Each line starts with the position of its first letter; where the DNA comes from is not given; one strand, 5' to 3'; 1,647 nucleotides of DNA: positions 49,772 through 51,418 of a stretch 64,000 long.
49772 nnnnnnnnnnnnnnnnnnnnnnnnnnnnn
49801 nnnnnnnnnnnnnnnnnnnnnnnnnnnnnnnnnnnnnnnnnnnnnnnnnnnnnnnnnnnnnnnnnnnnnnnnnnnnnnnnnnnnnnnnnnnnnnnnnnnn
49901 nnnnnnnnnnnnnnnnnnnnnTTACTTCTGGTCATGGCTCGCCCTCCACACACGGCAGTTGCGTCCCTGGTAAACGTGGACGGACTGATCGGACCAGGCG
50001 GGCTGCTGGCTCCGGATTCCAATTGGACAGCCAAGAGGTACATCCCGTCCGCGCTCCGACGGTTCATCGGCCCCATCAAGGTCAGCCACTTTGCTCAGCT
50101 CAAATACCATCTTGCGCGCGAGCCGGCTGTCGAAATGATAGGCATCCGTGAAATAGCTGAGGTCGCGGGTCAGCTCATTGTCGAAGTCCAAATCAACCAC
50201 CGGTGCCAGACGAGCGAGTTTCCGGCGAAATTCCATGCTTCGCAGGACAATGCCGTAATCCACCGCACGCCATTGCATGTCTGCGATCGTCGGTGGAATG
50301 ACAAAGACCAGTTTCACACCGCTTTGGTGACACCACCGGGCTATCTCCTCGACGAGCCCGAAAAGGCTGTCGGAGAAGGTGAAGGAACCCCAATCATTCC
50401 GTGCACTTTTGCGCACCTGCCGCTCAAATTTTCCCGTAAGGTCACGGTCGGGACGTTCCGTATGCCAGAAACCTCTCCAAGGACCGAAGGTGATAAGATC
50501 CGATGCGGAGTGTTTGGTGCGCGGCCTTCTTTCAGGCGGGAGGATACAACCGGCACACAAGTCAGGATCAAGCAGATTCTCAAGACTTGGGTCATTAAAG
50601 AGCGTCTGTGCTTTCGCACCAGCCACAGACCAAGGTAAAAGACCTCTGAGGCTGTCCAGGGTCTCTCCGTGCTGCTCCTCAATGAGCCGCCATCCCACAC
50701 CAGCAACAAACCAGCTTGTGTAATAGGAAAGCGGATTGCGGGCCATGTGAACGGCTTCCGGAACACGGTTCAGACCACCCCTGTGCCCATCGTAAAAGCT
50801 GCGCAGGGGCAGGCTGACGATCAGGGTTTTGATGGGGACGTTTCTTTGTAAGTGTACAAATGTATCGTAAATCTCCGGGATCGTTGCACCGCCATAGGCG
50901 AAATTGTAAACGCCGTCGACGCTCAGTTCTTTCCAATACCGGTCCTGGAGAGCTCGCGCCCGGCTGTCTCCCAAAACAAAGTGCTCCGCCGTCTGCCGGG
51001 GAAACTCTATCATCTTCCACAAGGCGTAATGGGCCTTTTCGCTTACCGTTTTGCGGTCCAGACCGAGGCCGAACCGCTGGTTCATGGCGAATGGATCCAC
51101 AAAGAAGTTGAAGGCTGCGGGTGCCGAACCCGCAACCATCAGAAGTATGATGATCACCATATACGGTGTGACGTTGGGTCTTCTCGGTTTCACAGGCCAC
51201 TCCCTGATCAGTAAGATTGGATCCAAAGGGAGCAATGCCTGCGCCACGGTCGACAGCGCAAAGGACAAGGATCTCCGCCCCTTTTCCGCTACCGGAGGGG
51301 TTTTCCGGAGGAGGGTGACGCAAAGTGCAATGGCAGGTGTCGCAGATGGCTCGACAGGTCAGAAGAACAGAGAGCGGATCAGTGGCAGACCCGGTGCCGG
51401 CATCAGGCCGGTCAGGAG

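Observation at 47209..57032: Compact alginate-like exopolysaccharide locus (algD divergent from nudix-alg44-alg8-algX/J-algK-algI) in an alphaproteobacterial-type genome, lacking algE/G/L/A in this window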

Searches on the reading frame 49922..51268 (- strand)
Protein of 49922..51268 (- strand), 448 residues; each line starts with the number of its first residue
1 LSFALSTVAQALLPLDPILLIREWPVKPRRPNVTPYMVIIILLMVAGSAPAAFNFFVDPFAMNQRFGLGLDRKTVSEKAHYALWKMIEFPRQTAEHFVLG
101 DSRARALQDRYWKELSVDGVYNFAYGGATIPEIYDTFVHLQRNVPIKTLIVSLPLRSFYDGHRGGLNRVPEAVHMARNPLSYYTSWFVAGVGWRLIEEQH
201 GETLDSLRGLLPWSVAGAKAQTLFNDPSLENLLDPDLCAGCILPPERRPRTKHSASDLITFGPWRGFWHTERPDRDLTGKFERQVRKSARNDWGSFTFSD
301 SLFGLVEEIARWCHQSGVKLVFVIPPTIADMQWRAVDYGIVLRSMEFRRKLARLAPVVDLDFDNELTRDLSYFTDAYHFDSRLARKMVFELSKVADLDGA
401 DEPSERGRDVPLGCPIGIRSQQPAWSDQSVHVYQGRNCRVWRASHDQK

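Call 4: search_protein_families(library=pfam, proteins=[window:49922-51268:-], max_evalue=0.01)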
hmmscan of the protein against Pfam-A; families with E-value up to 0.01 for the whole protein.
window:49922-51268:- (448 aa): 0 families

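Call 5: search_protein_families(library=ncbifam, proteins=[window:49922-51268:-], max_evalue=0.01)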
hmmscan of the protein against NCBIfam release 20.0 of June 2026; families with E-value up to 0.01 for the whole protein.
window:49922-51268:- (448 aa): 0 families

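Call 17: search_solved_structures(query=window:49922-51268:-, max_evalue=10, show_alignments=1)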
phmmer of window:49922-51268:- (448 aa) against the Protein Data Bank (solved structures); distinct sequences matched with E-value up to 10: 3.
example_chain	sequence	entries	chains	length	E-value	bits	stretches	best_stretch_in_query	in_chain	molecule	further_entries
6een_C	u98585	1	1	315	0.51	12.3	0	16-57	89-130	Designer Pentatricopeptide Protein dPPR10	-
9kq3_C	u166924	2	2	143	1.1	11.2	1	51-128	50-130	Sdh3p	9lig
9kps_C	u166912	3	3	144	1.1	11.1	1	51-128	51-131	Sdh3p | Succinate dehydrogenase [ubiquinone] cytochrome b subunit, mitochondrial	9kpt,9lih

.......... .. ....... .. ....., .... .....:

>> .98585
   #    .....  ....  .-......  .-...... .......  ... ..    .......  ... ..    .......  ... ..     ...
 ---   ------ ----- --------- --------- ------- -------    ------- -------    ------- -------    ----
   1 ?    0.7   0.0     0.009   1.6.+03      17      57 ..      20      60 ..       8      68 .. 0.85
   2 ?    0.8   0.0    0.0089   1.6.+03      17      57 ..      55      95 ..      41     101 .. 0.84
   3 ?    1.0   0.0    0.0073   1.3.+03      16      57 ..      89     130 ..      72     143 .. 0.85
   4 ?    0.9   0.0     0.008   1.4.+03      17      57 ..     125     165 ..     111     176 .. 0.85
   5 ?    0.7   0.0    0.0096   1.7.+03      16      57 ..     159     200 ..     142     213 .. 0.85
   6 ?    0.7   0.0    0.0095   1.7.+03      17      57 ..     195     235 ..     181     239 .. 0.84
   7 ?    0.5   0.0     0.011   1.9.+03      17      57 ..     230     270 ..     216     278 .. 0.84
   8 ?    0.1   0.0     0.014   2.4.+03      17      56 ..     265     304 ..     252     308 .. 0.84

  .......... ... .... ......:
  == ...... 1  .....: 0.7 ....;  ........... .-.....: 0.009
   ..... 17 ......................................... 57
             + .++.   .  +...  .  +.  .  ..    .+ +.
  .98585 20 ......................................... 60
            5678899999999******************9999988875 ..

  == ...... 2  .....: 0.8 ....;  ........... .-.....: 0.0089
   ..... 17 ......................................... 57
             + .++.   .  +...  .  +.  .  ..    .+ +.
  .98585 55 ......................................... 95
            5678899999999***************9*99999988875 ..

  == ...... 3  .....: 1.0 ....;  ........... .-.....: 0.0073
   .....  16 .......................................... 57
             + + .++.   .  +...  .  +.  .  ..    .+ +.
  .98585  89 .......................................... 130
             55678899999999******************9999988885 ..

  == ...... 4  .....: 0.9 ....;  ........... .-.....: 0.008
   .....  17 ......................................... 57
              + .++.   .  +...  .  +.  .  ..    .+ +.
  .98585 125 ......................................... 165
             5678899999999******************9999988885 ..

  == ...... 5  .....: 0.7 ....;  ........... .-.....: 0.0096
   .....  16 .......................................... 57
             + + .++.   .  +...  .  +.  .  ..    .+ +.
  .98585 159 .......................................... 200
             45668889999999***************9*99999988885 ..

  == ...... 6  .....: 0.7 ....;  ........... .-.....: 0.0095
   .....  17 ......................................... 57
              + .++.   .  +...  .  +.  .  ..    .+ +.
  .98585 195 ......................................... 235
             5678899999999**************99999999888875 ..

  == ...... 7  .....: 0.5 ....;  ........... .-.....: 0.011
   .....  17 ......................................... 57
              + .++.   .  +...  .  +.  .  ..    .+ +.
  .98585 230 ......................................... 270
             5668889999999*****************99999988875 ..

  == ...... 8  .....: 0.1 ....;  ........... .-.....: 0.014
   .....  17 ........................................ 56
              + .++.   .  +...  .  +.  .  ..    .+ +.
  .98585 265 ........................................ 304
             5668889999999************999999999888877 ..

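Call 27: search_protein_families(library=pfam, proteins=[window:49922-51193:-], max_evalue=5)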
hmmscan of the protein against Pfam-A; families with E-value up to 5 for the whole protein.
window:49922-51193:- (423 aa): 1 family
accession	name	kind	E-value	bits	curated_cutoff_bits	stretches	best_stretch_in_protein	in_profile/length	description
PF07611.17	DUF1574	-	0.3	10.8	29.1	0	256-354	228-326/342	Protein of unknown function (DUF1574)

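Call 32: find_homologous_proteins(query=window:49922-51193:-)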
Query window:49922-51193:- (423 aa): 186 proteins with E <= 0.001 among 8000 candidates; the best 120 are listed.
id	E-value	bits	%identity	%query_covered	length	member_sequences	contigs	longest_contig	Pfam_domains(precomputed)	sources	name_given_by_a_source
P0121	1.5e-295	998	100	100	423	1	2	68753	-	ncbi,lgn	-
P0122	5.5e-122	426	46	99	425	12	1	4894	-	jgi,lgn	jgi:hypothetical protein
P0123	1.2e-121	425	47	99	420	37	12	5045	-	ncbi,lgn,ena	-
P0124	8.5e-121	422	48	99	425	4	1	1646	-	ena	-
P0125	1.5e-120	421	47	99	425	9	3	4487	-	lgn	-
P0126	6.9e-120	419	47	99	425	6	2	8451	-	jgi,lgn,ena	-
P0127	1.1e-119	418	46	99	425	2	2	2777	-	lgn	-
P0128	1.8e-119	418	46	99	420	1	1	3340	-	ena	-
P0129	6.2e-119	416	46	98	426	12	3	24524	-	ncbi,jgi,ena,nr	ncbi:MAG TPA: hypothetical protein DDW48_10050 [Methyloceanibacter sp.]|nr:hypothetical protein [Met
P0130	2.3e-116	407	45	99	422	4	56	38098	-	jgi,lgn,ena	jgi:hypothetical protein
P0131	1.1e-115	405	47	96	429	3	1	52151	-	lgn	-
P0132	1.2e-115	405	45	100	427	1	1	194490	-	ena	-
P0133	1.5e-115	405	47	97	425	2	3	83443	-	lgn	-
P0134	2.4e-115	404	46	97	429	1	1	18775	-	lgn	-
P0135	6.1e-115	403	44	98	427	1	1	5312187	-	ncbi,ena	-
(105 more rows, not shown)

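Call 42: predict_structure(alignment_id=A1)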
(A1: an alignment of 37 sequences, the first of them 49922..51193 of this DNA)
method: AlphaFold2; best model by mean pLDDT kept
length: 423 residues; sequences in the alignment: 37
mean_pLDDT: 85.0   pTM: 0.82
mean pLDDT of the five models: 85.0, 84.9, 83.0, 82.5, 82.1
residues with pLDDT >= 90: 239; 70-90: 113; 50-70: 51; < 50: 20
segments of 3 or more residues with pLDDT < 50: 1-3, 193-195, 218-228
pLDDT, mean of each block of 10 residues (from residue 1): 67 91 92 91 83 90 89 96 93 92 93 96 97 85 92 95 92 87 67 52 64 54 48 67 80 93 87 95 98 98 93 88 96 95 95 95 94 71 79 66 88 92 59
secondary structure, 60 per line:
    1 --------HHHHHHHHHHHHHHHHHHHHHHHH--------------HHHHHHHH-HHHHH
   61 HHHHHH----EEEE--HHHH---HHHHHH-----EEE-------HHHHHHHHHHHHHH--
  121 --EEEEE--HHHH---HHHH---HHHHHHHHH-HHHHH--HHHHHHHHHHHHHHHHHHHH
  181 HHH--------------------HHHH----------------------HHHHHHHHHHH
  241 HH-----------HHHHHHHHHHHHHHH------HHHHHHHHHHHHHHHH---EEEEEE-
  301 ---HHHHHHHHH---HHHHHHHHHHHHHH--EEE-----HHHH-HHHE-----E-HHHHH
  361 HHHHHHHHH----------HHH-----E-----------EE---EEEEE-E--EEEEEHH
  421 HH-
elements in order: H9-32 H47-54 H56-66 E71-74 H77-80 H84-89 E95-97 H105-118 E123-127 H130-133 H137-140 H144-152 H154-158 H161-183 H204-207 H230-242 H254-268 H275-290 E294-299 H304-312 H316-329 E332-334 H340-343 H356-369 E405-409 E414-418 H419-422

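Call 44: fold_search(model_id=the predicted structure, library=pdb)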
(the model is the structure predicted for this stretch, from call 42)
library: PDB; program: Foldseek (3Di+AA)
matches with E <= 10: 825; with E <= 0.001: 2
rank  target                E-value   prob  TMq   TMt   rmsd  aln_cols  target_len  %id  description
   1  6o93                  3.0e-04  1.00  0.37  0.40  18.1       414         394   12  D-alanyl transferase DltD from Enterococcus faecalis (released 2019-03-27)
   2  7dxm_C                5.0e-04  1.00  0.34  0.37  19.2       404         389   12  Crystal structure of DltD (released 2021-07-21)
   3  7dxm_B                1.4e-03  0.98  0.32  0.35  18.8       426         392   10  Crystal structure of DltD (released 2021-07-21)
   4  6pfx_A                1.5e-03  1.00  0.39  0.42  17.1       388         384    7  D-alanyl transferase DltD from Enterococcus faecium (released 2019-07-03)
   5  6pfx_B                1.8e-03  1.00  0.39  0.42  17.2       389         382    8  D-alanyl transferase DltD from Enterococcus faecium (released 2019-07-03)
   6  3bma_B                2.8e-03  0.99  0.38  0.40  17.2       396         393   12  Crystal structure of D-alanyl-lipoteichoic acid synthetase from Streptococcus pneumoniae R6 (released 2007-12-25)
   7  3bma_C                4.9e-03  0.99  0.34  0.36  18.6       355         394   11  Crystal structure of D-alanyl-lipoteichoic acid synthetase from Streptococcus pneumoniae R6 (released 2007-12-25)
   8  7pzg_AAA              5.2e-03  1.00  0.33  0.63   5.5       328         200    9  Phocaeicola vulgatus sialic acid esterase at 1.44 Angstrom resolution (released 2022-05-25)
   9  9hi5_C                6.1e-03  1.00  0.28  0.53   8.7       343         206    9  Structure of scaffold FI6-focused design_02 (released 2025-12-03)
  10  7pzh_GGG              6.8e-03  1.00  0.32  0.62   9.7       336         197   10  Phocaeicola vulgatus sialic acid esterase at 2.06 Angstrom resolution (released 2022-05-25)
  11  7pzg_CCC              9.5e-03  1.00  0.32  0.61   5.7       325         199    9  Phocaeicola vulgatus sialic acid esterase at 1.44 Angstrom resolution (released 2022-05-25)
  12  3bma_D                1.1e-02  0.97  0.36  0.39  17.3       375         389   11  Crystal structure of D-alanyl-lipoteichoic acid synthetase from Streptococcus pneumoniae R6 (released 2007-12-25)
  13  7pzh_BBB              1.1e-02  1.00  0.34  0.64   5.7       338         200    9  Phocaeicola vulgatus sialic acid esterase at 2.06 Angstrom resolution (released 2022-05-25)
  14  1bwq                  1.2e-02  0.95  0.17  0.31  15.0       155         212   17  PROBING THE SUBSTRATE SPECIFICITY OF THE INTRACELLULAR BRAIN PLATELET-ACTIVATING FACTOR ACETYLHYDROLASE (released 1999-05-18)
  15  9hi5_B                1.4e-02  0.99  0.30  0.54   8.2       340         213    9  Structure of scaffold FI6-focused design_02 (released 2025-12-03)
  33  3bma_E                3.4e-02  0.90  0.36  0.39  17.8       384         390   13  Crystal structure of D-alanyl-lipoteichoic acid synthetase from Streptococcus pneumoniae R6 (released 2007-12-25)
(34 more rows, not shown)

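Call 90: find_related_loci(query=A1, collection=metagenome_contigs, flank=10000)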
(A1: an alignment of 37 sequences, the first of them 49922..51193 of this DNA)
Query A1 (423 aa) in metagenome_contigs; peptide patterns used: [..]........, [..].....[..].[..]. (x = any residue, [..] = any of these).
148 stretches matched a pattern; 71 encode a relative of the query (tblastn E <= 1e-3); 66 distinct loci.
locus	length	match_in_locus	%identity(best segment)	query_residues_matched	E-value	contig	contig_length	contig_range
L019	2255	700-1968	47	1-419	2e-130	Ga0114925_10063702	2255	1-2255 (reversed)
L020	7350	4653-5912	47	7-419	1e-122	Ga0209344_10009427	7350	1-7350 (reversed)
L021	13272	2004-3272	46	4-419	1e-122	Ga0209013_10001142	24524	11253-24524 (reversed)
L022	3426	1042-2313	47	1-419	4e-126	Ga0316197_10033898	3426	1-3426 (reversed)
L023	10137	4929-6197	46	1-419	2e-122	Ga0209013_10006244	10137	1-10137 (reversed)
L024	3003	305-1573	47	1-419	2e-127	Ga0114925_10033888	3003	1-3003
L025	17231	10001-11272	44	1-420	2e-119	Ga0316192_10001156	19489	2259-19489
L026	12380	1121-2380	45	1-419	3e-118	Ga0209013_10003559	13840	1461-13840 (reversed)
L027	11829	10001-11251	45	3-420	3e-114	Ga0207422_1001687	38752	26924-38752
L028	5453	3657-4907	45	3-420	2e-114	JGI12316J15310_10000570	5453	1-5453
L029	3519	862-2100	46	17-421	9e-116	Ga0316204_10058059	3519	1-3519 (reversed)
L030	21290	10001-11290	40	1-423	5e-110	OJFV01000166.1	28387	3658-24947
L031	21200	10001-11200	47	25-420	2e-109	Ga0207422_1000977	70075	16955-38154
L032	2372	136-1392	44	5-419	6e-114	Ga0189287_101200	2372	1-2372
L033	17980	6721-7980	41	11-422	3e-108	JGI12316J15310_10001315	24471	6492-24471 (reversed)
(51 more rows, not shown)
